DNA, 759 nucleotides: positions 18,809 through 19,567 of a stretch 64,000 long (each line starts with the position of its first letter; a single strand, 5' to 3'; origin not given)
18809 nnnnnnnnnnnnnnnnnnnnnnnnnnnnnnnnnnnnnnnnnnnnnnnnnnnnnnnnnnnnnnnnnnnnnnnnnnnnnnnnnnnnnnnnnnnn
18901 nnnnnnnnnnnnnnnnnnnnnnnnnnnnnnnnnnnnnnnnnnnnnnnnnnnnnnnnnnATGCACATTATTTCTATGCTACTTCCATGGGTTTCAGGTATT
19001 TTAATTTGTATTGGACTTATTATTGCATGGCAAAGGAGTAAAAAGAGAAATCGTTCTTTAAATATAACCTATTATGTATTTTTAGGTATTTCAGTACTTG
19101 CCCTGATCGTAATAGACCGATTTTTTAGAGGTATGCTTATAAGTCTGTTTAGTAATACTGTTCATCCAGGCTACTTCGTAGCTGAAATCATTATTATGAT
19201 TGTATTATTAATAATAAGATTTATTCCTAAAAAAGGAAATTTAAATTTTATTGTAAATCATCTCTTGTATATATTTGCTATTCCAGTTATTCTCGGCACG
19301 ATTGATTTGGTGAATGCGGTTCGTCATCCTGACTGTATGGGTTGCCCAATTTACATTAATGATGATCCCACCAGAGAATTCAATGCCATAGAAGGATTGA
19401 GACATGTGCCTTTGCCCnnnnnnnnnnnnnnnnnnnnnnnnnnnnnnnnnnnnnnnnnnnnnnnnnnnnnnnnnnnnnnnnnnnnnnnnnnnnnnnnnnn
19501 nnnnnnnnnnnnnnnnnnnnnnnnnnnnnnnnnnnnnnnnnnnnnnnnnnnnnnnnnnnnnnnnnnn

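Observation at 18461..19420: Tandem paralogous 4-TM proteins with a C-terminal HPxCMGC...VPLP motif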

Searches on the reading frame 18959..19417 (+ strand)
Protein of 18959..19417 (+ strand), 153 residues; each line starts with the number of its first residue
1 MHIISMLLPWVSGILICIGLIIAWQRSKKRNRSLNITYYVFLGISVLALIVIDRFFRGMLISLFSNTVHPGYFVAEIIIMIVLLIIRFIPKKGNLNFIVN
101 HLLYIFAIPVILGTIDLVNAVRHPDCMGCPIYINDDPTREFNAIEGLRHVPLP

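Call 4: search_protein_families(library=pfam, proteins=[window:18959-19417:+], max_evalue=10)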
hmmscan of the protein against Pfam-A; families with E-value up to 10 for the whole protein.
window:18959-19417:+ (153 aa): 8 families
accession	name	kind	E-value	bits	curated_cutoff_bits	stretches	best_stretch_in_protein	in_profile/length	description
PF22864.1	ArgL-like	-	0.096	13.3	28.2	0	141-149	10-18/31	ArgL-like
PF10812.13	DUF2561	-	0.12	12.8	27.8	1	37-90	31-82/202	Protein of unknown function (DUF2561)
PF20176.3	DUF6541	-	0.66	8.6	29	1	7-63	372-425/646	Family of unknown function (DUF6541)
PF13567.11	DUF4131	-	1.9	8.6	31.6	1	9-50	7-48/165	Domain of unknown function (DUF4131)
PF02517.21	Rce1-like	-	2.3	9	22.4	1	38-114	5-72/93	Type II CAAX prenyl endopeptidase Rce1-like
PF14264.12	Glucos_trans_II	-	2.9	7.4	30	1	3-47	240-288/317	Glucosyl transferase GtrII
PF19529.4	DUF6057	-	3.4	6.9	29.8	1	6-92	156-255/569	Family of unknown function (DUF6057)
PF17332.7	DUF5592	-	5.6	7.9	26.7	0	16-51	25-60/89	Family of unknown function (DUF5592)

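Call 5: search_protein_families(library=ncbifam, proteins=[window:18959-19417:+], max_evalue=10)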
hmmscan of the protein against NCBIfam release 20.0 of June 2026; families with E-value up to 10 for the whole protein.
window:18959-19417:+ (153 aa): 2 families
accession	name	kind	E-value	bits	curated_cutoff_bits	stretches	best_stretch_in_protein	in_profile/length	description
TIGR00077.1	lspA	equivalog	0.044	13.7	73.95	2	14-92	77-159/164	signal peptidase II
NF047874.1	MASE3_PAS_HK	subfamily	0.42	9.3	560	1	11-111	87-186/655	MASE3 domain-containing sensor histidine kinase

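Call 7: find_homologous_proteins(query=window:18959-19417:+, max_evalue=0.01)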
Query window:18959-19417:+ (153 aa): 1 proteins with E <= 0.01 among 90 candidates.
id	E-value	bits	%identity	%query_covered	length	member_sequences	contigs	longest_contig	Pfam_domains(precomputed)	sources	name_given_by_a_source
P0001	3.2e-91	321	100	97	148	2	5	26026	-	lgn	-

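Call 22: search_solved_structures(query=A1, max_evalue=10)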
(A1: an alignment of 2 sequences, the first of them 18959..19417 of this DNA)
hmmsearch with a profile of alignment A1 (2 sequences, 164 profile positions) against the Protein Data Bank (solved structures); distinct sequences matched with E-value up to 10: 0.

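Call 23: search_protein_families(library=phrogs, proteins=[window:18959-19417:+], max_evalue=1)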
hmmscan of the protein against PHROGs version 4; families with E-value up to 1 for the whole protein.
window:18959-19417:+ (153 aa): 2 families
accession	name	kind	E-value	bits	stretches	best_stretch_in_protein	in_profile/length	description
phrog_22390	-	unknown function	0.076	14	1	7-52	15-59/154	-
phrog_23705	-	unknown function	0.083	13.9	0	120-128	49-57/61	-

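Call 24: search_protein_representatives(alignment_id=A1)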
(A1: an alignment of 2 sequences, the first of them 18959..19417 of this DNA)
Query: 2 sequences, 164 profile positions. Proteins with E-value up to 0.001 (for the whole library): 2; up to 1e-10: 2; up to 1e-30: 2. The best 2 are listed.
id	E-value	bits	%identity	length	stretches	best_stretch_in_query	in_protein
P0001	3.7e-82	290.3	-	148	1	16-163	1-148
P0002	1.9e-62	226.2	-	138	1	1-163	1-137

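Call 26: find_encoding_contigs(protein=P0001, flank=10000, max_places=10)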
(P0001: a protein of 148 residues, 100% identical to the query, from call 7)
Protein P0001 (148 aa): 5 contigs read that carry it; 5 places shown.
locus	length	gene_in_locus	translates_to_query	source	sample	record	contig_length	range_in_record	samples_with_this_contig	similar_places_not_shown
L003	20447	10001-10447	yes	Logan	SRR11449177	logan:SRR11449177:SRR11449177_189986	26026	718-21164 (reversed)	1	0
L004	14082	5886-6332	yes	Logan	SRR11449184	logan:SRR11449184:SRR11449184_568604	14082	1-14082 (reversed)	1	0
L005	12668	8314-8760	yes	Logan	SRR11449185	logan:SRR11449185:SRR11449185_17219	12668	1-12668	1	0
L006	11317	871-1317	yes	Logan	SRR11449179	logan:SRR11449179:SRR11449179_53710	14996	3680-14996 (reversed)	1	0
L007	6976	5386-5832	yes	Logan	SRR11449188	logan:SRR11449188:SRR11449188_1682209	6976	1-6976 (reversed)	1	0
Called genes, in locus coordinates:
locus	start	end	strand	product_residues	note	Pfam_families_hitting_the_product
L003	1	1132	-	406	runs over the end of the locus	PF12704:MacB_PCD, PF02687:FtsX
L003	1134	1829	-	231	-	PF02463:SMC_N (weak), PF00005:ABC_tran, PF13304:AAA_21 (faint)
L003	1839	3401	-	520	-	PF25917:BSH_RND (weak), PF25973:BSH_CzcB, PF25975:CzcB_C (faint), PF25990:Beta-barrel_YknX, PF25989:YknX_C (weak)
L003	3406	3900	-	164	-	-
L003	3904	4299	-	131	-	-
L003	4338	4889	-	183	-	PF04542:Sigma70_r2, PF04545:Sigma70_r4, PF08281:Sigma70_r4_2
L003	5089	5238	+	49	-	-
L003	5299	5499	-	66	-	-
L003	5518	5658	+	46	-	-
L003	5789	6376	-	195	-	-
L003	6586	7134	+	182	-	PF02357:NusG, PF00467:KOW (weak)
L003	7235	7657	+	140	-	PF03946:Ribosomal_L11_N, PF00298:Ribosomal_L11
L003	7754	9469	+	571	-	PF03485:Arg_tRNA_synt_N, PF00750:tRNA-synt_1d, PF05746:DALR_1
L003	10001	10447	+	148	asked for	-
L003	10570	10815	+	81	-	-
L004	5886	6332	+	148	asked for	-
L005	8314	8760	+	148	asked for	-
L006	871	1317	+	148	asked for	-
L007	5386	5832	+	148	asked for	-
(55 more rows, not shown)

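Call 33: find_related_loci(query=A1, collection=metagenome_contigs, flank=6000)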
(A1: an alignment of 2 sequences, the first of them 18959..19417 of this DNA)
Query A1 (153 aa) in metagenome_contigs; peptide patterns used: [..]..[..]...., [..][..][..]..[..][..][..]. (x = any residue, [..] = any of these).
126 stretches matched a pattern, but none encodes a relative of the query by tblastn (E <= 1e-3).

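Call 36: predict_structure(alignment_id=A1)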
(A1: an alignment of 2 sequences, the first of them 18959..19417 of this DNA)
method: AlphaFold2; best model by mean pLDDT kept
length: 153 residues; sequences in the alignment: 2
mean_pLDDT: 57.8   pTM: 0.35
mean pLDDT of the five models: 57.8, 53.3, 51.4, 50.8, 46.9
residues with pLDDT >= 90: 0; 70-90: 7; 50-70: 107; < 50: 39
segments of 3 or more residues with pLDDT < 50: 1-3, 62-69, 127-142, 144-153
pLDDT, mean of each block of 10 residues (from residue 1): 54 67 62 58 63 56 48 63 68 62 67 64 52 43 44 38
secondary structure, 60 per line:
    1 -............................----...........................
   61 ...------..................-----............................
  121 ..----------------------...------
elements in order: H2-29 H34-63 H70-87 H93-122

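Call 42: find_related_loci(query=A1, collection=viral_contigs, flank=5000)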
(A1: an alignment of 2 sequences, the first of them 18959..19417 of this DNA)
Query A1 (153 aa) in viral_contigs; peptide patterns used: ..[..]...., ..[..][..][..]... (x = any residue, [..] = any of these).
17 stretches matched a pattern, but none encodes a relative of the query by tblastn (E <= 1e-3).

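Call 44: fold_search(model_id=the predicted structure, library=pdb)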
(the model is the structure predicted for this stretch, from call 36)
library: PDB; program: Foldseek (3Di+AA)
matches with E <= 10: 14; with E <= 0.001: 0
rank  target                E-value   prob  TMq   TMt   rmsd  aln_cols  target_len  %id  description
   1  7e1v_G                3.4e+00  0.10  0.30  0.26  11.2       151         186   11  Cryo-EM structure of apo hybrid respiratory supercomplex consisting of Mycobacterium tuberculosis complexIII and Mycob (released 2021-10-13)
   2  6zsj_C                4.1e+00  0.11  0.31  0.36  19.7       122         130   11  The mechanism of activation of the actin binding protein EHBP1 by Rab8 family members. (released 2020-09-02)
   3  6zsj_D                5.5e+00  0.09  0.32  0.35  19.3       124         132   10  The mechanism of activation of the actin binding protein EHBP1 by Rab8 family members. (released 2020-09-02)
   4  7cub_C                5.8e+00  0.07  0.26  0.24   9.9       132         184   13  2.55-Angstrom Cryo-EM structure of Cytochrome bo3 from Escherichia coli in Native Membrane (released 2021-08-25)
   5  5ywc_B                6.5e+00  0.09  0.33  0.06  10.8       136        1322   10  Structure of pancreatic ATP-sensitive potassium channel bound with Mg-ADP (CTD class1 at 4.3A) (released 2018-05-02)
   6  5ffa                  7.8e+00  0.08  0.30  0.34  15.8       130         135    3  CopM (with an N-terminal His-tag) in the apo form (released 2016-09-07)
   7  5ffe_A                7.8e+00  0.08  0.30  0.33  15.9       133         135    4  CopM in the Ag-bound form (by soaking) (released 2016-09-07)
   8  5yw8_B                7.8e+00  0.08  0.33  0.06  10.8       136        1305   10  Structure of pancreatic ATP-sensitive potassium channel bound with ATPgammaS (all particles at 4.4A) (released 2018-05-02)
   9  5ykf_B                7.8e+00  0.08  0.33  0.06  10.8       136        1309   10  Structure of pancreatic ATP-sensitive potassium channel bound with glibenclamide and ATPgammaS (3D class1 at 4.33A) (released 2018-04-18)
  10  8qqk_C                8.3e+00  0.08  0.30  0.24  11.2       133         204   16  Cryo-EM structure of E. coli cytochrome bo3 quinol oxidase assembled in peptidiscs (released 2024-04-24)
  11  5yke_B                9.3e+00  0.08  0.33  0.08   8.7       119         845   11  Structure of pancreatic ATP-sensitive potassium channel bound with glibenclamide and ATPgammaS (focused refinement on  (released 2018-04-18)
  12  5ffe_B                9.3e+00  0.08  0.30  0.33  15.7       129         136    3  CopM in the Ag-bound form (by soaking) (released 2016-09-07)
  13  6zsi_D                9.3e+00  0.06  0.31  0.35  19.1       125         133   10  The mechanism of activation of the actin binding protein EHBP1 by Rab8 family members. (released 2020-09-02)
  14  3aqb_A                9.3e+00  0.06  0.24  0.27   8.7        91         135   15  M. luteus B-P 26 heterodimeric hexaprenyl diphosphate synthase in complex with magnesium (released 2010-11-10)

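Call 70: search_protein_families(library=padloc, proteins=[window:18959-19417:+], max_evalue=1)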
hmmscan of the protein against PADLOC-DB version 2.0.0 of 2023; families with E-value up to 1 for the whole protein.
window:18959-19417:+ (153 aa): 1 family
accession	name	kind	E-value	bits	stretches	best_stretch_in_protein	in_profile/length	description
PDLC02706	PbeA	-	0.097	9.2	1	55-104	14-63/722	PbeA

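Call 71: search_dna_similar(query=window:18959-19417:+, collection=phages, mode=protein, max_evalue=1, max_rows=5)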
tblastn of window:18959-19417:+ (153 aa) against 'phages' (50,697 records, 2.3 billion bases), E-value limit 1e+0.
No match.

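Call 72: search_dna_similar(query=window:18959-19417:+, collection=plasmids, mode=protein, max_evalue=1, max_rows=5)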
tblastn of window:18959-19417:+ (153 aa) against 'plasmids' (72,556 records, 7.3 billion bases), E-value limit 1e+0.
No match.
